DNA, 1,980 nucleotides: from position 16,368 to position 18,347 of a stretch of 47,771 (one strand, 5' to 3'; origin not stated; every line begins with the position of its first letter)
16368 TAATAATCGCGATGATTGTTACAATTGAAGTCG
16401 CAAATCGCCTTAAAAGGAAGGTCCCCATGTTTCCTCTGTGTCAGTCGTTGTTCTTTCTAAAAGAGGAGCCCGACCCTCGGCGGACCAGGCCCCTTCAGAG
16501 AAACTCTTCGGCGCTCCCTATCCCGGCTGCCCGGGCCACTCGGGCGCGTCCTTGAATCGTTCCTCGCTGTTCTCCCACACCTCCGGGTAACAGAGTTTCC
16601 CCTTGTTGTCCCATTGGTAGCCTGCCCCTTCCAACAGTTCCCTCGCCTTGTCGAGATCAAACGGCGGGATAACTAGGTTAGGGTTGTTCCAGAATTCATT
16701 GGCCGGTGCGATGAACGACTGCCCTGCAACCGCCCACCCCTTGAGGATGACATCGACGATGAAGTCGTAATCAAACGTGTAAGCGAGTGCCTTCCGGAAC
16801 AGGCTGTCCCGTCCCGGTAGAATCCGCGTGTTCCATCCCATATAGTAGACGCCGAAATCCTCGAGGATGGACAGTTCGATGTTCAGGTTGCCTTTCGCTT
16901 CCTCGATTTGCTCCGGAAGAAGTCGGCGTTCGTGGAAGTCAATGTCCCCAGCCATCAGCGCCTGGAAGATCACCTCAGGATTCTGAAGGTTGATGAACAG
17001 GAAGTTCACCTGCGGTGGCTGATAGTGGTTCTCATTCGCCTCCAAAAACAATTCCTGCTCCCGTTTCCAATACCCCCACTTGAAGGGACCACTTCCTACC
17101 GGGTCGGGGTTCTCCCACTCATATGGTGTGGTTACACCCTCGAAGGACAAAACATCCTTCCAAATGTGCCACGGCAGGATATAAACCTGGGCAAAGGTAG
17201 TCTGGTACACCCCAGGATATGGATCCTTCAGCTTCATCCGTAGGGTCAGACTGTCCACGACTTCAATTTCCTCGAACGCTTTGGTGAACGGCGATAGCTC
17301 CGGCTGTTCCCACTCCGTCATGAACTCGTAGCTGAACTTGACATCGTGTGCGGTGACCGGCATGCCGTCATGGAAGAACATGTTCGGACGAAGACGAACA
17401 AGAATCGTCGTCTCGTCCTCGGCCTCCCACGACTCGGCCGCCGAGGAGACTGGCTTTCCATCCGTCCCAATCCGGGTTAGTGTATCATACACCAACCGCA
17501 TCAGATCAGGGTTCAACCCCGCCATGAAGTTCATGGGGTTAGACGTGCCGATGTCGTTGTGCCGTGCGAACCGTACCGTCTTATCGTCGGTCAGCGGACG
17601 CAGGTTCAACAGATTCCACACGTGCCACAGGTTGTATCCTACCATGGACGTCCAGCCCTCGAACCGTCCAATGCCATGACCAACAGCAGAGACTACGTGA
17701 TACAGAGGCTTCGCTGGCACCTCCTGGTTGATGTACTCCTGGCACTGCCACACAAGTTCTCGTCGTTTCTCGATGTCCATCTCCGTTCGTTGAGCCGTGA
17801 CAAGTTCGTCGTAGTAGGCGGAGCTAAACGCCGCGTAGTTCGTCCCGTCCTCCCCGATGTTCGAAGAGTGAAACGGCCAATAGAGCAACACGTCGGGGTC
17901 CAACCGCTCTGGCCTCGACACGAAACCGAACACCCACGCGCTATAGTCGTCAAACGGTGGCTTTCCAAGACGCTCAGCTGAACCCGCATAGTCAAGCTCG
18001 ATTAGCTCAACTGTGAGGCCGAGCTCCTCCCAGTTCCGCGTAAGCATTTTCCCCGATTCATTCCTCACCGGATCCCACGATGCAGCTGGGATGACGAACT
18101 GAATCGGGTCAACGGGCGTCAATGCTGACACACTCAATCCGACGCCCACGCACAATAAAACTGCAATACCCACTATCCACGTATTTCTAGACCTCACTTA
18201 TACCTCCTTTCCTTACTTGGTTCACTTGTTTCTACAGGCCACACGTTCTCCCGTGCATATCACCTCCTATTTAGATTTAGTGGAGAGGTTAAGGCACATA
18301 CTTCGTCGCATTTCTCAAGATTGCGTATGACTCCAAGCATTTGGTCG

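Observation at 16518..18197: Family-5 ABC substrate-binding protein whose sequence blocks are circularly permuted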

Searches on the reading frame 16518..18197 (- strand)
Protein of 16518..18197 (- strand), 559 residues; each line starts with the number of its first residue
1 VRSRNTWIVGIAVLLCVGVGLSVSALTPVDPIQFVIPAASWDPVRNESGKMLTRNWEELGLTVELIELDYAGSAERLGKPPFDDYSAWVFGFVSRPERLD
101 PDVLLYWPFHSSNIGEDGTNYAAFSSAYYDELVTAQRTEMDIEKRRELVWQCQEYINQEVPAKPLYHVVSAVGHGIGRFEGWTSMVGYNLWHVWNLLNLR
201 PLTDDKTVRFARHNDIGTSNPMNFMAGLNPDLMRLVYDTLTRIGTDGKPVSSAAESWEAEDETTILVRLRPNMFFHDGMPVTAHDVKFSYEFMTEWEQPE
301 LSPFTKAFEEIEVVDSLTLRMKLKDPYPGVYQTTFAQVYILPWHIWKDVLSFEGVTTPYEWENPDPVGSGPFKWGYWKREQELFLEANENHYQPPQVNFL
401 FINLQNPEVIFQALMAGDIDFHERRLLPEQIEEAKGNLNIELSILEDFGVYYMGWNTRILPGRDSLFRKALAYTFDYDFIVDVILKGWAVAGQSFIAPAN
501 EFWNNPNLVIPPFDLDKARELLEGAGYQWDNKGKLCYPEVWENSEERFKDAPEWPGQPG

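Call 3: search_protein_families(library=pfam, proteins=[window:16518-18197:-], max_evalue=1)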
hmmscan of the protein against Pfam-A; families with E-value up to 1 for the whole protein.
window:16518-18197:- (559 aa): 2 families
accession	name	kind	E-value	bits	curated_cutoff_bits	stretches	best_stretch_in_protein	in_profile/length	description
PF00496.27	SBP_bac_5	-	8.8e-58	196.6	32.4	2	249-535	2-286/368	Bacterial extracellular solute-binding proteins, family 5 Middle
PF14907.12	NTP_transf_5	-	0.12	12.4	31.2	1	483-532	75-123/249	Uncharacterised nucleotidyltransferase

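Call 4: search_solved_structures(query=window:16518-18197:-, max_evalue=0.01, show_alignments=3)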
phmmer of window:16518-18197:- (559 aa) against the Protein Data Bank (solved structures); distinct sequences matched with E-value up to 0.01: 93 (the best 60 are shown).
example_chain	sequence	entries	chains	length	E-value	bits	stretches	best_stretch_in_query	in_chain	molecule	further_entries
1xoc_A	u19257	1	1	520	7e-26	94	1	229-531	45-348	Oligopeptide-binding protein appA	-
6i3g_A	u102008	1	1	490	1.5e-22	83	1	235-531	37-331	ABC transporter, substrate-binding protein, family 5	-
5u4o_A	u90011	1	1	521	2.1e-21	79.2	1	235-528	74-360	ABC transporter substrate-binding protein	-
8efz_A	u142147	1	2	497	1.4e-20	76.5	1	241-531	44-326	Extracellular solute-binding protein family 5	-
4oet_A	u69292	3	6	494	2.1e-19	72.6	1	208-543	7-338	Putative peptide ABC-transport system periplasmic peptide-binding protein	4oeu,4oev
4ra1_A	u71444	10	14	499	2.2e-18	69.3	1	218-528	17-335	ABC transporter, substrate binding protein (Agrocinopines A and B) | ABC transporter substrate-binding protein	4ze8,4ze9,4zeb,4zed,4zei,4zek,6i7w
8cke_A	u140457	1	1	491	2.3e-18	69.2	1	218-528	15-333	ABC transporter substrate-binding protein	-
4zec_A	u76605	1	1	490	2.5e-18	69.1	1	218-528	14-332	ABC transporter, substrate binding protein (Agrocinopines A and B)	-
3tpa_A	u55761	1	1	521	3e-18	68.8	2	252-528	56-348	Heme-binding protein A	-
9pv8_A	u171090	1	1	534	1.4e-17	66.6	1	236-528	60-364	Oligopeptide-binding protein OppA3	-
8z1z_F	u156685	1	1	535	1.5e-17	66.5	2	207-528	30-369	Dipeptide-binding protein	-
1dpe_A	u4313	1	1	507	3.7e-17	65.2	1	219-528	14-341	DIPEPTIDE-BINDING PROTEIN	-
8z1y_F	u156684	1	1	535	4.4e-17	65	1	207-528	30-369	Dipeptide-binding protein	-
1dpp_A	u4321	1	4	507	6.2e-17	64.5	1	219-528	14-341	DIPEPTIDE BINDING PROTEIN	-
8are_A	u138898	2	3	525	7.3e-17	64.2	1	230-524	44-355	Oligopeptide-binding protein OppA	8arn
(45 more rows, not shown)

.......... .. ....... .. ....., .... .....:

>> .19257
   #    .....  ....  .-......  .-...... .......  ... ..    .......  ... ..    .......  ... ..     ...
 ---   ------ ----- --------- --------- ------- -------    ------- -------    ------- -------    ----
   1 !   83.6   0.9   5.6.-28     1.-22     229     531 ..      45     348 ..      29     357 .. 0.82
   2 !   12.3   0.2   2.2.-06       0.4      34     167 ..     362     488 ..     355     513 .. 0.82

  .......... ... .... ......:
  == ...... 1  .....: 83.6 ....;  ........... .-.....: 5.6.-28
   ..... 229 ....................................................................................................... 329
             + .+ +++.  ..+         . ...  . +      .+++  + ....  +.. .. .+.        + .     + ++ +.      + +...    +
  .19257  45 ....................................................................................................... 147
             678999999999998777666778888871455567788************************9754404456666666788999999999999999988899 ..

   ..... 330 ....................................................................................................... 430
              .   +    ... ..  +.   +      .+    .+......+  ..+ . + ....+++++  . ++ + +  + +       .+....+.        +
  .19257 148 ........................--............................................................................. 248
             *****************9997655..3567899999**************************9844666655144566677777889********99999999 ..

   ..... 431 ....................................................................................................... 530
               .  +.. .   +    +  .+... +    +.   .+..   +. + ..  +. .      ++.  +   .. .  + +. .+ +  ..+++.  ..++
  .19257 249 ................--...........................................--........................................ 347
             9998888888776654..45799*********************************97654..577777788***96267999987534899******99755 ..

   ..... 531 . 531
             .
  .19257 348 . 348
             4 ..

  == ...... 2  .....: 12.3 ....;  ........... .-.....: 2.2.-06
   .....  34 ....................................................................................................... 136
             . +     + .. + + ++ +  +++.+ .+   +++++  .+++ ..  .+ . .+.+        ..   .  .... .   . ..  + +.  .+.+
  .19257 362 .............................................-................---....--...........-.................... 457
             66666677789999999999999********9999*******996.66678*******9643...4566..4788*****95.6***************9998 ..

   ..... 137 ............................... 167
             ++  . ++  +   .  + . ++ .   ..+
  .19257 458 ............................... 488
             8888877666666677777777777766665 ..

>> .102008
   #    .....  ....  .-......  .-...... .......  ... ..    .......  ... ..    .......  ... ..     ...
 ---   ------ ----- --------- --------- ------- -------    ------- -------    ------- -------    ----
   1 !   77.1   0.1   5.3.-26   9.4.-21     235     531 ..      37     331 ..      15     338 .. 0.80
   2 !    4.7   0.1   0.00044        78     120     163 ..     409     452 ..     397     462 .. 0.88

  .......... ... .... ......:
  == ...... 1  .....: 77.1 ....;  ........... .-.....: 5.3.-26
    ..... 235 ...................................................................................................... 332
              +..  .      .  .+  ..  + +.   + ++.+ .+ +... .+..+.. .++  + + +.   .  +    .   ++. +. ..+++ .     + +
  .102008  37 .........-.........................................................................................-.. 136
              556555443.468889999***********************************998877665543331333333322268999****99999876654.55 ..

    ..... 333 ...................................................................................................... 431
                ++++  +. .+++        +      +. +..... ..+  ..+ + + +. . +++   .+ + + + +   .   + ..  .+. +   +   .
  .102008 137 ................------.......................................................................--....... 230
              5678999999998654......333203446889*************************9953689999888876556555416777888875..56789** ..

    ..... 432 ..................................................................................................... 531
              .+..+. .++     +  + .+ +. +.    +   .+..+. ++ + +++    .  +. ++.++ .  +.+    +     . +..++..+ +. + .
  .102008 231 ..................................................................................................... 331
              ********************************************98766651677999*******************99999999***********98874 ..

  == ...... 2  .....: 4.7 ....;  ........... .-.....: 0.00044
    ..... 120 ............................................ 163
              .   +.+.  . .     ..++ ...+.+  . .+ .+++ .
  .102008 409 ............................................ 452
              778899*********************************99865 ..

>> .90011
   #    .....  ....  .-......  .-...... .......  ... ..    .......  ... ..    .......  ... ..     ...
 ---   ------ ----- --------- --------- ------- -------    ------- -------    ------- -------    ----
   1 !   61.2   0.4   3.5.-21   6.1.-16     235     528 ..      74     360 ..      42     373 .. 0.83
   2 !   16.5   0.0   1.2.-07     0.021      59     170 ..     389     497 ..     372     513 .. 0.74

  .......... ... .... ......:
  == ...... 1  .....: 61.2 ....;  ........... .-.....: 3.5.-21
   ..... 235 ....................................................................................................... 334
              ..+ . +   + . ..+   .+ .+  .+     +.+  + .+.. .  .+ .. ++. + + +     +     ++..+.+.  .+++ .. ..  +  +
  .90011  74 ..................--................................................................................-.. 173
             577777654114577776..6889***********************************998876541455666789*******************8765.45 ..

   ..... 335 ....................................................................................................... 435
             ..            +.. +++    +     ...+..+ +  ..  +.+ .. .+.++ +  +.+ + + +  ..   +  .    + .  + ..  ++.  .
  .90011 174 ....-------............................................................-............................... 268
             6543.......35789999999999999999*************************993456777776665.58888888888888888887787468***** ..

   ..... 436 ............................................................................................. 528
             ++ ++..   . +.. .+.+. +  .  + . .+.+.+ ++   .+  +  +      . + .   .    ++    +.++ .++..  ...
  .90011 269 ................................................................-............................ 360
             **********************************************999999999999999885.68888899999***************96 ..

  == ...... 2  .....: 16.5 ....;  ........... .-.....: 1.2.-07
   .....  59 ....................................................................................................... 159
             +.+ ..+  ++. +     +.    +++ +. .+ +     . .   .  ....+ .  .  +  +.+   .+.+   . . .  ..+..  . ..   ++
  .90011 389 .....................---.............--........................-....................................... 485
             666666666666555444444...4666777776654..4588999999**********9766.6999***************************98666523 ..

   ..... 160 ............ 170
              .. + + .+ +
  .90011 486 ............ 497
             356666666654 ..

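Call 6: find_homologous_proteins(query=window:16518-18197:-)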
Query window:16518-18197:- (559 aa): 683 proteins with E <= 0.001 among 8000 candidates; the best 120 are listed.
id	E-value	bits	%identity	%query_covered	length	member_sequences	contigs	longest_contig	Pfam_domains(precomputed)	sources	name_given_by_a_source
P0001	0.0e+0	1328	100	100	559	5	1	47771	PF00496.28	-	-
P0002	5.4e-290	981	75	99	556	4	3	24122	PF00496.28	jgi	-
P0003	2.8e-228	777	59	99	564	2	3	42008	PF00496.28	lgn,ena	-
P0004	3.3e-226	771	60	97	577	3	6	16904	PF00496.28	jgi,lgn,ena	-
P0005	1.1e-225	769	64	93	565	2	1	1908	PF00496.28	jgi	-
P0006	7.4e-209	713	57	97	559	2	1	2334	PF00496.28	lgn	-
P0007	6.3e-170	585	47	96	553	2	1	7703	PF00496.28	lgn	-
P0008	1.2e-158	547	45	94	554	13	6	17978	PF00496.28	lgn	-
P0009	1.2e-158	547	47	92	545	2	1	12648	PF00496.28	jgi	jgi:peptide/nickel transport system substrate-binding protein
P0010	2.5e-157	543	47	93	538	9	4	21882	PF00496.28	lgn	-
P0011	3.1e-154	533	45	95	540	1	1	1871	PF00496.28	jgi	jgi:peptide/nickel transport system substrate-binding protein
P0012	2.6e-151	523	46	96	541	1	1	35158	PF00496.28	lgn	-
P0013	8.5e-150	518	43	95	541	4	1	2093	PF00496.28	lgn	-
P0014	1.8e-149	517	46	95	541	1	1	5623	PF00496.28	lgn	-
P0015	1.9e-149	517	47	91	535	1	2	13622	PF00496.28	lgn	-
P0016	2.3e-147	510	46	95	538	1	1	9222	PF00496.28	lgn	-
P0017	1.4e-146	508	47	91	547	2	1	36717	PF00496.28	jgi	jgi:peptide/nickel transport system substrate-binding protein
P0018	7.8e-144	498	45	91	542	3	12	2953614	PF00496.28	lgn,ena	-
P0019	9.2e-143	495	45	96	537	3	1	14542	PF00496.28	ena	-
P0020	1.4e-140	488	47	93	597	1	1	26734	PF00496.28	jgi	jgi:peptide/nickel transport system substrate-binding protein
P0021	7.6e-140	485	43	96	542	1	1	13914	PF00496.28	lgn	-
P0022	8.6e-140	485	46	91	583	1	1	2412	PF00496.28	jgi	jgi:peptide/nickel transport system substrate-binding protein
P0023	1.5e-139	484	47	91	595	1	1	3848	PF00496.28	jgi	jgi:peptide/nickel transport system substrate-binding protein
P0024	3.3e-139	483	45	91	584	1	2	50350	PF00496.28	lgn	-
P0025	2.8e-134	467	44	91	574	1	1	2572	PF00496.28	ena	-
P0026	8.1e-134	465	45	95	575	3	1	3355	PF00496.28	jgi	jgi:peptide/nickel transport system substrate-binding protein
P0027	2.2e-132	461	44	93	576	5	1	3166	PF00496.28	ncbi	-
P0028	7.8e-132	459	45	91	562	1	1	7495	PF00496.28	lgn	-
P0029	9.0e-132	459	44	91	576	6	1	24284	PF00496.28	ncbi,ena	-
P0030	1.9e-131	458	45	91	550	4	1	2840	PF00496.28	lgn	-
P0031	3.1e-130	454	43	94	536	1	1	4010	PF00496.28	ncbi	-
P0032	1.1e-129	452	44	91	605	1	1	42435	PF00496.28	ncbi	-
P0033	9.3e-129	449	47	81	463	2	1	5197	PF00496.28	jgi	jgi:peptide/nickel transport system substrate-binding protein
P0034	3.9e-128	447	41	95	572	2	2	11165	PF00496.28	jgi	jgi:peptide/nickel transport system substrate-binding protein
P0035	4.4e-128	446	43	91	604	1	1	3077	PF00496.28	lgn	-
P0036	2.1e-124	434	42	91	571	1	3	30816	PF00496.28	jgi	jgi:peptide/nickel transport system substrate-binding protein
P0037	8.9e-123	429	42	93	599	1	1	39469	PF00496.28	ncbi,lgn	-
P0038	2.0e-112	395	37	96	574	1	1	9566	PF00496.28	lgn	-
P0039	1.7e-111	392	40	92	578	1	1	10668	PF00496.28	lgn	-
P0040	9.8e-110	386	38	89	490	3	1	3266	PF00496.28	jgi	-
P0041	1.7e-109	385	39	89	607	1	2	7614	PF00496.28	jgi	-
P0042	2.4e-109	385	37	95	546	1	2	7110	PF00496.28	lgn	-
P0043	1.6e-107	379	36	95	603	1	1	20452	PF00496.28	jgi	jgi:peptide/nickel transport system substrate-binding protein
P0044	2.2e-107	378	39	89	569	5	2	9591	PF00496.28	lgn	-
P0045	2.1e-106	375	40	92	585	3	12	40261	PF00496.28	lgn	-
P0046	9.4e-105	369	35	99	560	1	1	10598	PF00496.28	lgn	-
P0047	2.0e-103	365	38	88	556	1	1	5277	PF00496.28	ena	-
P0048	8.5e-103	363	38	89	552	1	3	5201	PF00496.28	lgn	-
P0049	5.9e-102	360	40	92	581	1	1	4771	PF00496.28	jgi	jgi:peptide/nickel transport system substrate-binding protein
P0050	9.2e-102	360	37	89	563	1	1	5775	PF00496.28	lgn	-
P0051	1.3e-101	359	39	92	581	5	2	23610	PF00496.28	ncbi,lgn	-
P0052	3.3e-101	358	38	87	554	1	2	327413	PF00496.28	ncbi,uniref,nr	ncbi:ABC transporter substrate-binding protein [Bacillus horti]|uniref:Peptide/nickel transport syst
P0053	4.4e-99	351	34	96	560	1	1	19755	PF00496.28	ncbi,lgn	-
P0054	6.0e-99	350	39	92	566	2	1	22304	PF00496.28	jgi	-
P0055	6.4e-99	350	36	95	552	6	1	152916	PF00496.28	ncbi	-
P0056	9.0e-98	346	36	91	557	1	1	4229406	PF00496.28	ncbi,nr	ncbi:MAG: hypothetical protein JSV09_13525 [Thermoplasmata archaeon]|nr:MAG: hypothetical protein JS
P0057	1.5e-96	342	37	92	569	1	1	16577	PF00496.28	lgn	-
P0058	3.4e-95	338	38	92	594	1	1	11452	PF00496.28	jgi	jgi:peptide/nickel transport system substrate-binding protein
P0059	2.7e-94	335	36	89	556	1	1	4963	PF00496.28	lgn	-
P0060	4.0e-92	328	33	95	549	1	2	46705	PF00496.28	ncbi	-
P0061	4.8e-90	321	38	87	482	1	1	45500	PF00496.28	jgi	jgi:peptide/nickel transport system substrate-binding protein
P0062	2.1e-89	319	32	97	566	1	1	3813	PF00496.28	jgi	jgi:peptide/nickel transport system substrate-binding protein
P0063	3.4e-89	318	33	95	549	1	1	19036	PF00496.28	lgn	-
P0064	9.7e-88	313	34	95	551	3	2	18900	PF00496.28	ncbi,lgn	-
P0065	1.7e-86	309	33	95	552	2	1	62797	PF00496.28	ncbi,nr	ncbi:MAG: ABC transporter substrate-binding protein [Clostridiaceae bacterium]|nr:ABC transporter su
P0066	3.0e-86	308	31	96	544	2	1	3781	PF00496.28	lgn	-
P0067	3.6e-85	305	32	95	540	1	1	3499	PF00496.28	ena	-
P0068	3.6e-85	305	32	95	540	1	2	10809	PF00496.28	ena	-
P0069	3.8e-85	305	32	95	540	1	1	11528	PF00496.28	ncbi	-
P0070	4.0e-85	305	32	95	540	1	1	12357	PF00496.28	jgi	-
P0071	4.1e-85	305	32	95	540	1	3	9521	PF00496.28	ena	-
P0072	4.5e-85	304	33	94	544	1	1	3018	PF00496.28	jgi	jgi:peptide/nickel transport system substrate-binding protein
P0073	5.0e-85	304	32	95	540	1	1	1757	PF00496.28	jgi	-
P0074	7.5e-85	304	32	94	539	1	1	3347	PF00496.28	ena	-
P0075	7.8e-85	304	32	95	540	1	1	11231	PF00496.28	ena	-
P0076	7.9e-85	304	32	95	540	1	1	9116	PF00496.28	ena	-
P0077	8.7e-85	303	33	94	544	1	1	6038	PF00496.28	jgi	jgi:peptide/nickel transport system substrate-binding protein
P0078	1.1e-84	303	32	95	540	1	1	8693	PF00496.28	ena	-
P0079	1.1e-84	303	32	95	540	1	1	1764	PF00496.28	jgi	-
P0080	1.4e-84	303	32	95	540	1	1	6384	PF00496.28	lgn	-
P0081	1.5e-84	303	32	95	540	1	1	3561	PF00496.28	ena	-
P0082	1.5e-84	303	32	95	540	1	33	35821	PF00496.28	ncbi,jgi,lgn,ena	jgi:peptide/nickel transport system substrate-binding protein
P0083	1.5e-84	303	32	95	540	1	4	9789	PF00496.28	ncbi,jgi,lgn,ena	jgi:peptide/nickel transport system substrate-binding protein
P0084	2.0e-84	302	32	95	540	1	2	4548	PF00496.28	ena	-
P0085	5.7e-84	301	34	91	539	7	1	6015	PF00496.28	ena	-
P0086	2.6e-83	299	32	94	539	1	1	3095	PF00496.28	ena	-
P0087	5.0e-83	298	32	95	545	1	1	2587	PF00496.28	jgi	jgi:peptide/nickel transport system substrate-binding protein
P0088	5.8e-83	297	35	93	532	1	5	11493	PF00496.28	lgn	-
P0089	1.1e-82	297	33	94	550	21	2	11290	PF00496.28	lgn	-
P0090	1.4e-82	296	36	91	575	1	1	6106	PF00496.28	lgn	-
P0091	1.6e-82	296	32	94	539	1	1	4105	PF00496.28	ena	-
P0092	2.1e-82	296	31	95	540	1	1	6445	PF00496.28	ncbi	-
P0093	3.1e-82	295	32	95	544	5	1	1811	PF00496.28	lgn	-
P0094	1.3e-81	293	33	92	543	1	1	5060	PF00496.28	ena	-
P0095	1.4e-81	293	32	93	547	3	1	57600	PF00496.28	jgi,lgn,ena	-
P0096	1.9e-81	292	32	95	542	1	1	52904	PF00496.28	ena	-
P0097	2.9e-81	292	31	96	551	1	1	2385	PF00496.28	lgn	-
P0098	5.2e-81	291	31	95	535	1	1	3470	PF00496.28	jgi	jgi:peptide/nickel transport system substrate-binding protein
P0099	1.0e-79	287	35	81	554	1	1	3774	PF00496.28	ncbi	-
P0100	5.1e-79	284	31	96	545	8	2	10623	PF00496.28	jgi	-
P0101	6.5e-79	284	31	95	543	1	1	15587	PF00496.28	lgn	-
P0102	7.2e-79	284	31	91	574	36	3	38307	PF00496.28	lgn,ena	-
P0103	9.1e-79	284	33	91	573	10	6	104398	PF00496.28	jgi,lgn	jgi:peptide/nickel transport system substrate-binding protein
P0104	9.3e-79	284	31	96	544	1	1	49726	PF00496.28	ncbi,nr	ncbi:MAG: twin-arginine translocation pathway signal protein [Rhodobacteraceae bacterium]|nr:twin-ar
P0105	1.1e-78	283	31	92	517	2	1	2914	PF00496.28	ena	-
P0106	1.7e-78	283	33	91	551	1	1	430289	PF00496.28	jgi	jgi:peptide/nickel transport system substrate-binding protein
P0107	1.6e-77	279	34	91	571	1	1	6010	PF00496.28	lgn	-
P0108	1.9e-77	279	32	94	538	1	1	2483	PF00496.28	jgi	jgi:peptide/nickel transport system substrate-binding protein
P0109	5.5e-77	278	31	91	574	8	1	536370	PF00496.28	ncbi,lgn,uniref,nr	ncbi:hypothetical protein J31TS6_46440 [Brevibacillus reuszeri]|uniref:ABC transporter substrate-bin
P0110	6.5e-77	277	30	96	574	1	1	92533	PF00496.28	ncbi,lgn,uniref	ncbi:ABC transporter substrate-binding protein [Brevibacillus sp. NRS-1366]|uniref:ABC transporter s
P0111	6.5e-77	277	32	92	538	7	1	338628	PF00496.28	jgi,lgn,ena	-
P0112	9.9e-77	277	34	94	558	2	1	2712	PF00496.28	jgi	-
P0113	4.8e-76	275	33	95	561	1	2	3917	PF00496.28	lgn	-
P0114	5.2e-76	275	33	95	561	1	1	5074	PF00496.28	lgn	-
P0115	6.2e-76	274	33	95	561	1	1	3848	PF00496.28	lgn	-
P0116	6.8e-76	274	30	95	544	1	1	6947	PF00496.28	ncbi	-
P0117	1.9e-75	273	33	95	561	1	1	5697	PF00496.28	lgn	-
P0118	2.0e-75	273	33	95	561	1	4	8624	PF00496.28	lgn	-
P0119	4.1e-75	272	34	91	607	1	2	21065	PF00496.28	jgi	jgi:peptide/nickel transport system substrate-binding protein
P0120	5.9e-75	271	33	91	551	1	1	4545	PF00496.28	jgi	jgi:peptide/nickel transport system substrate-binding protein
